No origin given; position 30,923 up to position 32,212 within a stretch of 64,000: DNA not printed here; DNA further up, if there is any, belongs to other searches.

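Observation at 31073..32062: Enhancer-binding-protein homologue with every catalytic/sigma54-contact motif degenerated and no sensor domain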

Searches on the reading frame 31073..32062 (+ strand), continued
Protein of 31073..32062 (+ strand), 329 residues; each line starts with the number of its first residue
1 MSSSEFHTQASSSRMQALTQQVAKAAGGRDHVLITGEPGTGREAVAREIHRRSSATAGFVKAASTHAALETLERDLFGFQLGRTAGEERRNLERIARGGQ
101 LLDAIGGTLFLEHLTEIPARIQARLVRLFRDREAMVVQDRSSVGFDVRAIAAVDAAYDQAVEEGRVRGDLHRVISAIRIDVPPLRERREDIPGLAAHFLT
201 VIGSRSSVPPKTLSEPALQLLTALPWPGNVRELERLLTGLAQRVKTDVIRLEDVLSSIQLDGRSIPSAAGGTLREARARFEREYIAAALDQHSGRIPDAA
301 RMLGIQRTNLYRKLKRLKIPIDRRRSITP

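Call 9: find_homologous_proteins(query=window:31073-32062:+, max_evalue=1e-10)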
Query window:31073-32062:+ (329 aa): 7953 proteins with E <= 1e-10 among 8000 candidates; the best 120 are listed.
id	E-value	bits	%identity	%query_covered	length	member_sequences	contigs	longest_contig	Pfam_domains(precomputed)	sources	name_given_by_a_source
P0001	2.4e-178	610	92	96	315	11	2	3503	PF00158.33,PF25601.2,PF02954.26,PF14532.13,PF07728.21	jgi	jgi:DNA-binding NtrC family response regulator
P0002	7.3e-169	579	84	99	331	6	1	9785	PF00158.33,PF25601.2,PF02954.26,PF14532.13,PF07728.21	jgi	jgi:two-component system, NtrC family, nitrogen regulation response regulator GlnG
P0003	5.8e-161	553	80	100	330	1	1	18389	PF00158.33,PF25601.2,PF02954.26,PF14532.13,PF07728.21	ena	-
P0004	1.2e-160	552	79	100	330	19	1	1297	PF00158.33,PF25601.2,PF02954.26,PF14532.13,PF07728.21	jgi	-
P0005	3.3e-160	550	78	100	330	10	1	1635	PF00158.33,PF25601.2,PF02954.26,PF14532.13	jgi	jgi:two-component system nitrogen regulation response regulator GlnG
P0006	2.4e-156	538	77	100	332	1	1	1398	PF00158.33,PF25601.2,PF02954.26,PF14532.13,PF07728.21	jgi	jgi:two-component system nitrogen regulation response regulator NtrX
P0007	1.9e-153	528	78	99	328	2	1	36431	PF00158.33,PF25601.2,PF02954.26,PF14532.13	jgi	jgi:two-component system nitrogen regulation response regulator GlnG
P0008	1.1e-149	516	78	96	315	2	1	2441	PF00158.33,PF25601.2,PF02954.26,PF14532.13,PF07728.21,PF01078.28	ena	-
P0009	2.1e-139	482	72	98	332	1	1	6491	PF00158.33,PF25601.2,PF02954.26,PF14532.13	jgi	jgi:DNA-binding NtrC family response regulator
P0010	6.5e-118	412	74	81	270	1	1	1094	PF00158.33,PF25601.2,PF02954.26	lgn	-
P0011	1.7e-114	400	63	95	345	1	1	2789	PF00158.33,PF25601.2,PF02954.26,PF14532.13,PF01078.28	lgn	-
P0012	8.8e-114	398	62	95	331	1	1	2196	PF00158.33,PF25601.2,PF02954.26,PF14532.13,PF01078.28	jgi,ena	-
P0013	1.5e-111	391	61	97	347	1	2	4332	PF00158.33,PF25601.2,PF02954.26,PF14532.13,PF07728.21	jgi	-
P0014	1.4e-107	378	61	93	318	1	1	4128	PF00158.33,PF25601.2,PF02954.26,PF14532.13,PF01078.28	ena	-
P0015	2.7e-106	373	59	93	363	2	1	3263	PF00158.33,PF25601.2,PF02954.26,PF14532.13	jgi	jgi:two-component system, NtrC family, nitrogen regulation response regulator NtrX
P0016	3.1e-106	373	58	95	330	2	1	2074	PF00158.33,PF25601.2,PF02954.26,PF14532.13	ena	-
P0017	2.2e-105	370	58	95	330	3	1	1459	PF00158.33,PF25601.2,PF02954.26,PF14532.13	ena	-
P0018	4.2e-105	370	59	95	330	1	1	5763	PF00158.33,PF25601.2,PF02954.26,PF14532.13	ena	-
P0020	1.6e-102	361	59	94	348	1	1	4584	PF00158.33,PF25601.2,PF02954.26,PF14532.13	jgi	jgi:DNA-binding NtrC family response regulator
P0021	3.2e-102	360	57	95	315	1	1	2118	PF00158.33,PF25601.2,PF02954.26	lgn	-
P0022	7.9e-100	352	57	97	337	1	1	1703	PF00158.33,PF25601.2,PF02954.26,PF14532.13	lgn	-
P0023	3.8e-99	350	57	94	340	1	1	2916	PF00158.33,PF25601.2,PF02954.26,PF14532.13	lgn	-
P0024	8.3e-99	349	58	94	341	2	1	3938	PF00158.33,PF25601.2,PF02954.26,PF14532.13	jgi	jgi:DNA-binding NtrC family response regulator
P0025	2.1e-98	348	56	95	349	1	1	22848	PF00158.33,PF25601.2,PF02954.26,PF14532.13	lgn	-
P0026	7.3e-98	346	57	93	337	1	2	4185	PF00158.33,PF25601.2,PF02954.26,PF14532.13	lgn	-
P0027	4.8e-96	340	57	95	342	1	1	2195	PF00158.33,PF25601.2,PF02954.26,PF14532.13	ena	-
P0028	3.1e-95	337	54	98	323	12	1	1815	PF00158.33,PF25601.2,PF02954.26,PF14532.13,PF07728.21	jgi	jgi:two-component system nitrogen regulation response regulator NtrX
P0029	4.4e-95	337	56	94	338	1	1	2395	PF00158.33,PF25601.2,PF02954.26,PF18024.8,PF14532.13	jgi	jgi:two-component system nitrogen regulation response regulator NtrX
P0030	8.5e-95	336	56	94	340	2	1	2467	PF00158.33,PF25601.2,PF02954.26,PF14532.13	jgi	jgi:DNA-binding NtrC family response regulator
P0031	1.3e-94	335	55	96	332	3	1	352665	PF00158.33,PF25601.2,PF02954.26,PF14532.13,PF07728.21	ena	-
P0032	1.9e-94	335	53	96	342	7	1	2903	PF00158.33,PF25601.2,PF02954.26,PF14532.13,PF07728.21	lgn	-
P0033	3.3e-93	330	53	97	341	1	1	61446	PF00158.33,PF25601.2,PF02954.26,PF14532.13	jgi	jgi:two-component system nitrogen regulation response regulator GlnG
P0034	6.6e-93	329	55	94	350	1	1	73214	PF00158.33,PF25601.2,PF02954.26,PF14532.13,PF07728.21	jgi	jgi:two-component system, NtrC family, nitrogen regulation response regulator NtrX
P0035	4.1e-92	327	54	94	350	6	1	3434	PF00158.33,PF25601.2,PF02954.26,PF14532.13,PF07728.21,PF01078.28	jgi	jgi:two-component system nitrogen regulation response regulator NtrX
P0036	1.9e-91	325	53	96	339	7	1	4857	PF00158.33,PF25601.2,PF02954.26,PF14532.13,PF07728.21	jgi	jgi:two-component system nitrogen regulation response regulator NtrX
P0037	3.1e-91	324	54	95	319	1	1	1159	PF00158.33,PF25601.2,PF02954.26,PF14532.13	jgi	jgi:DNA-binding NtrC family response regulator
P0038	8.4e-91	323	53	95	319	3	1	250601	PF00158.33,PF25601.2,PF02954.26,PF14532.13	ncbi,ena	-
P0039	9.9e-91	322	52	97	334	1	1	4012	PF00158.33,PF25601.2,PF02954.26,PF14532.13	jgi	jgi:DNA-binding NtrC family response regulator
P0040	1.0e-90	322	52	96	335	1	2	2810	PF00158.33,PF25601.2,PF02954.26,PF14532.13,PF07728.21,PF01078.28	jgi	jgi:two-component system nitrogen regulation response regulator NtrX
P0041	1.5e-90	322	53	96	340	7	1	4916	PF00158.33,PF25601.2,PF02954.26,PF14532.13,PF07728.21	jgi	jgi:DNA-binding NtrC family response regulator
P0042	1.7e-90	322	55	92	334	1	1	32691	PF00158.33,PF25601.2,PF02954.26,PF14532.13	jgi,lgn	jgi:DNA-binding NtrC family response regulator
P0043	1.1e-89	319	58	84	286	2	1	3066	PF00158.33,PF25601.2,PF02954.26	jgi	jgi:DNA-binding NtrC family response regulator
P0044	1.8e-89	318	51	97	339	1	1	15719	PF00158.33,PF25601.2,PF02954.26,PF14532.13,PF07728.21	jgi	-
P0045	2.8e-89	318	50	95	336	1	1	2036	PF00158.33,PF25601.2,PF02954.26,PF14532.13,PF07728.21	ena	-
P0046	3.7e-89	317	53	95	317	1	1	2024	PF00158.33,PF25601.2,PF02954.26,PF14532.13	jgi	jgi:DNA-binding NtrC family response regulator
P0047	2.6e-88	314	54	94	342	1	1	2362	PF00158.33,PF25601.2,PF02954.26,PF14532.13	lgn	-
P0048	3.3e-88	314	55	93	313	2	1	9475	PF00158.33,PF25601.2,PF02954.26,PF14532.13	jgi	jgi:two-component system nitrogen regulation response regulator NtrX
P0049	5.1e-88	313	53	95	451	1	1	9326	PF00158.33,PF25601.2,PF02954.26,PF14532.13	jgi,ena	-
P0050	7.2e-88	313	50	95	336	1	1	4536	PF00158.33,PF25601.2,PF02954.26,PF14532.13,PF07728.21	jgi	jgi:two-component system, NtrC family, nitrogen regulation response regulator NtrX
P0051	7.3e-88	313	52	96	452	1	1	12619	PF00158.33,PF25601.2,PF02954.26,PF14532.13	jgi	jgi:DNA-binding NtrC family response regulator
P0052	1.3e-87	312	52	95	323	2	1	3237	PF00158.33,PF25601.2,PF02954.26,PF14532.13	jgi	jgi:two-component system, NtrC family, nitrogen regulation response regulator NtrX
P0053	2.3e-87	311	49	96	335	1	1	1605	PF00158.33,PF25601.2,PF02954.26,PF14532.13,PF07728.21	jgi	jgi:two-component system nitrogen regulation response regulator NtrX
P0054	4.6e-87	310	52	95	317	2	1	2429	PF00158.33,PF25601.2,PF02954.26,PF14532.13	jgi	jgi:DNA-binding NtrC family response regulator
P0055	7.8e-87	310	53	96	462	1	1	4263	PF00158.33,PF25601.2,PF02954.26,PF14532.13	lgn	-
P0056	1.0e-86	309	51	94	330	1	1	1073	PF00158.33,PF25601.2,PF02954.26,PF14532.13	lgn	-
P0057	1.2e-86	309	52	93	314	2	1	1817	PF00158.33,PF25601.2,PF02954.26,PF14532.13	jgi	jgi:two-component system nitrogen regulation response regulator NtrX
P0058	1.6e-86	308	51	94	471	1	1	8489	PF00158.33,PF25601.2,PF02954.26,PF14532.13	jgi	jgi:DNA-binding NtrC family response regulator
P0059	2.4e-86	308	54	93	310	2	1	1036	PF00158.33,PF25601.2,PF02954.26,PF14532.13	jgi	-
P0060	2.8e-86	308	54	94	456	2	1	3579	PF00158.33,PF25601.2,PF02954.26,PF14532.13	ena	-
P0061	2.8e-86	308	52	96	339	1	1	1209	PF00158.33,PF25601.2,PF02954.26,PF14532.13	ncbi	-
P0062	3.7e-86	307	50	96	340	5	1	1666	PF00158.33,PF25601.2,PF02954.26,PF14532.13,PF07728.21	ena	-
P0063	6.7e-86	306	50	96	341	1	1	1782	PF00158.33,PF25601.2,PF02954.26,PF14532.13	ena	-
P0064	7.2e-86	306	52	94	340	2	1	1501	PF00158.33,PF25601.2,PF02954.26,PF14532.13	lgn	-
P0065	1.1e-85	306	52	96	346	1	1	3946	PF00158.33,PF25601.2,PF02954.26,PF14532.13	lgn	-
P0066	1.7e-85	305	53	92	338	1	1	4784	PF00158.33,PF25601.2,PF02954.26,PF14532.13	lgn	-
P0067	1.9e-85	305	52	94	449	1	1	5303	PF00158.33,PF25601.2,PF02954.26,PF14532.13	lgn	-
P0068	2.3e-85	305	54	94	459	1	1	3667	PF00158.33,PF25601.2,PF02954.26,PF13401.13,PF14532.13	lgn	-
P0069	3.2e-85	304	51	96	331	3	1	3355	PF00158.33,PF25601.2,PF02954.26,PF14532.13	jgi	-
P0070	5.9e-85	303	53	93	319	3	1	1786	PF00158.33,PF25601.2,PF02954.26,PF14532.13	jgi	jgi:DNA-binding NtrC family response regulator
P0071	6.5e-85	303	52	94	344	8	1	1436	PF00158.33,PF25601.2,PF02954.26,PF14532.13,PF07728.21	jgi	jgi:two-component system nitrogen regulation response regulator NtrX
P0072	1.2e-84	302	50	95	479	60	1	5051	PF00158.33,PF25601.2,PF02954.26,PF14532.13,PF07728.21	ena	-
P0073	1.6e-84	302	52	94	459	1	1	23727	PF00158.33,PF25601.2,PF02954.26,PF14532.13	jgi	jgi:DNA-binding NtrC family response regulator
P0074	1.7e-84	302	51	96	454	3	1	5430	PF00158.33,PF25601.2,PF02954.26,PF14532.13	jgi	jgi:DNA-binding NtrC family response regulator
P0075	1.7e-84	302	53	89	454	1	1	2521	PF00158.33,PF25601.2,PF02954.26,PF14532.13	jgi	jgi:two-component system nitrogen regulation response regulator NtrX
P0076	3.0e-84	301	50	96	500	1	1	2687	PF00158.33,PF25601.2,PF02954.26,PF14532.13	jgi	jgi:DNA-binding NtrC family response regulator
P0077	3.5e-84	301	49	98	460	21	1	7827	PF00158.33,PF25601.2,PF02954.26,PF14532.13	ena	-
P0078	4.4e-84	301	51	94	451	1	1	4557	PF00158.33,PF25601.2,PF02954.26,PF14532.13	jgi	jgi:DNA-binding NtrC family response regulator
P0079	5.4e-84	300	49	96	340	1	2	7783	PF00158.33,PF25601.2,PF02954.26,PF14532.13,PF07728.21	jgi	jgi:two-component system nitrogen regulation response regulator NtrX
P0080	8.7e-84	300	51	95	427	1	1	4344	PF00158.33,PF25601.2,PF02954.26,PF14532.13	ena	-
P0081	9.4e-84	299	51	96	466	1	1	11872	PF00158.33,PF25601.2,PF02954.26,PF14532.13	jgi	jgi:DNA-binding NtrC family response regulator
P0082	9.5e-84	299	50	94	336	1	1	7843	PF00158.33,PF25601.2,PF02954.26,PF14532.13,PF07728.21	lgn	-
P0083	1.0e-83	299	53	93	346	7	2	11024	PF00158.33,PF25601.2,PF02954.26,PF14532.13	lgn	-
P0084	1.1e-83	299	52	95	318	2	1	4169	PF00158.33,PF25601.2,PF02954.26,PF14532.13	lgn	-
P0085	2.7e-83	298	50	95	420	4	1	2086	PF00158.33,PF25601.2,PF02954.26,PF14532.13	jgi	jgi:two-component system nitrogen regulation response regulator NtrX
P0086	2.8e-83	298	52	93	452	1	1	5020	PF00158.33,PF25601.2,PF02954.26,PF14532.13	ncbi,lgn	-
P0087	3.0e-83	298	54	89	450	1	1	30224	PF00158.33,PF25601.2,PF02954.26,PF14532.13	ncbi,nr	ncbi:MAG: sigma-54-dependent Fis family transcriptional regulator [Acidobacteria bacterium]|nr:sigma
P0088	3.3e-83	298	51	93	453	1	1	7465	PF00158.33,PF25601.2,PF02954.26,PF14532.13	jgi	jgi:DNA-binding NtrC family response regulator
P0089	3.6e-83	297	51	96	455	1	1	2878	PF00158.33,PF25601.2,PF02954.26,PF14532.13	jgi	jgi:DNA-binding NtrC family response regulator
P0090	4.6e-83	297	51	94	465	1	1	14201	PF00158.33,PF25601.2,PF02954.26,PF14532.13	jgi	jgi:two-component system nitrogen regulation response regulator NtrX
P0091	5.9e-83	297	49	98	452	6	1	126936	PF00158.33,PF25601.2,PF02954.26,PF14532.13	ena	-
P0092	6.7e-83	297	48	98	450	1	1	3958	PF00158.33,PF25601.2,PF02954.26,PF14532.13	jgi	jgi:DNA-binding NtrC family response regulator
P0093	7.0e-83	297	53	89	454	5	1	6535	PF00158.33,PF25601.2,PF02954.26,PF14532.13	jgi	jgi:DNA-binding NtrC family response regulator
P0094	7.4e-83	296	52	95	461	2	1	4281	PF00158.33,PF25601.2,PF02954.26,PF14532.13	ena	-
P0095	8.4e-83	296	50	96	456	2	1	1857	PF00158.33,PF25601.2,PF02954.26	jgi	jgi:DNA-binding NtrC family response regulator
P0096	9.1e-83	296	52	95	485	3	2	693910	PF00158.33,PF25601.2,PF02954.26,PF14532.13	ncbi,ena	-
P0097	9.7e-83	296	51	95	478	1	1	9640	PF00158.33,PF25601.2,PF02954.26,PF14532.13,PF07728.21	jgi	jgi:two-component system, NtrC family, nitrogen regulation response regulator NtrX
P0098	1.1e-82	296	50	96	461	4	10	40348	PF00158.33,PF25601.2,PF02954.26,PF14532.13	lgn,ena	-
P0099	1.2e-82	296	52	94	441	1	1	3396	PF00158.33,PF25601.2,PF02954.26,PF14532.13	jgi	jgi:two-component system nitrogen regulation response regulator NtrX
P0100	1.6e-82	295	51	95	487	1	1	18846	PF00158.33,PF25601.2,PF02954.26,PF14532.13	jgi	jgi:two-component system nitrogen regulation response regulator NtrX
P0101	2.1e-82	295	51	98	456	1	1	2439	PF00158.33,PF25601.2,PF02954.26,PF14532.13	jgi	-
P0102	2.7e-82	295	49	97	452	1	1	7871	PF00158.33,PF25601.2,PF02954.26,PF14532.13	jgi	jgi:two-component system nitrogen regulation response regulator NtrX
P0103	2.8e-82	295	51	97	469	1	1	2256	PF00158.33,PF25601.2,PF02954.26,PF14532.13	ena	-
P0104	2.8e-82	295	52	95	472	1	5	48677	PF00158.33,PF25601.2,PF02954.26,PF14532.13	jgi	jgi:DNA-binding NtrC family response regulator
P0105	2.9e-82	295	52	94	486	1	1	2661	PF00158.33,PF25601.2,PF02954.26,PF14532.13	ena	-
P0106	3.3e-82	294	51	94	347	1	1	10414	PF00158.33,PF25601.2,PF02954.26,PF14532.13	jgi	jgi:DNA-binding NtrC family response regulator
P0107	4.8e-82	294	47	98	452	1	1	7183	PF00158.33,PF25601.2,PF02954.26,PF14532.13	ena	-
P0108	5.7e-82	294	51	94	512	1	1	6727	PF00158.33,PF25601.2,PF02954.26,PF14532.13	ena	-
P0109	8.6e-82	293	47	98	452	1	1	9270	PF00158.33,PF25601.2,PF02954.26,PF14532.13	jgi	jgi:two-component system nitrogen regulation response regulator NtrX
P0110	8.7e-82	293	49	98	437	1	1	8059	PF00158.33,PF25601.2,PF02954.26,PF14532.13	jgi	jgi:DNA-binding NtrC family response regulator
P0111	1.4e-81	292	48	95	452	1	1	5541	PF00158.33,PF25601.2,PF02954.26,PF14532.13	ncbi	-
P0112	2.3e-81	292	51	94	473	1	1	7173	PF00158.33,PF25601.2,PF02954.26,PF14532.13,PF07728.21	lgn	-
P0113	3.2e-81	291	51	96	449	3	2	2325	PF00158.33,PF25601.2,PF02954.26,PF14532.13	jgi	jgi:two-component system nitrogen regulation response regulator NtrX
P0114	3.5e-81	291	51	94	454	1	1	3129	PF00158.33,PF25601.2,PF02954.26,PF14532.13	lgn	-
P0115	3.8e-81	291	48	98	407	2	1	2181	PF00158.33,PF25601.2,PF02954.26,PF14532.13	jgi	jgi:DNA-binding NtrC family response regulator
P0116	4.3e-81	291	50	94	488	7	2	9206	PF00158.33,PF25601.2,PF02954.26,PF14532.13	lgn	-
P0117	4.4e-81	291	50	97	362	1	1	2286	PF00158.33,PF25601.2,PF02954.26,PF14532.13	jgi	jgi:DNA-binding NtrC family response regulator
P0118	5.2e-81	290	50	97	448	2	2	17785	PF00158.33,PF25601.2,PF02954.26,PF14532.13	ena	-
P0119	5.3e-81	290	48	96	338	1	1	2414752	PF00158.33,PF25601.2,PF02954.26,PF14532.13,PF07728.21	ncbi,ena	-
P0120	5.6e-81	290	51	95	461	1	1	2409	PF00158.33,PF25601.2,PF02954.26,PF14532.13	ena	-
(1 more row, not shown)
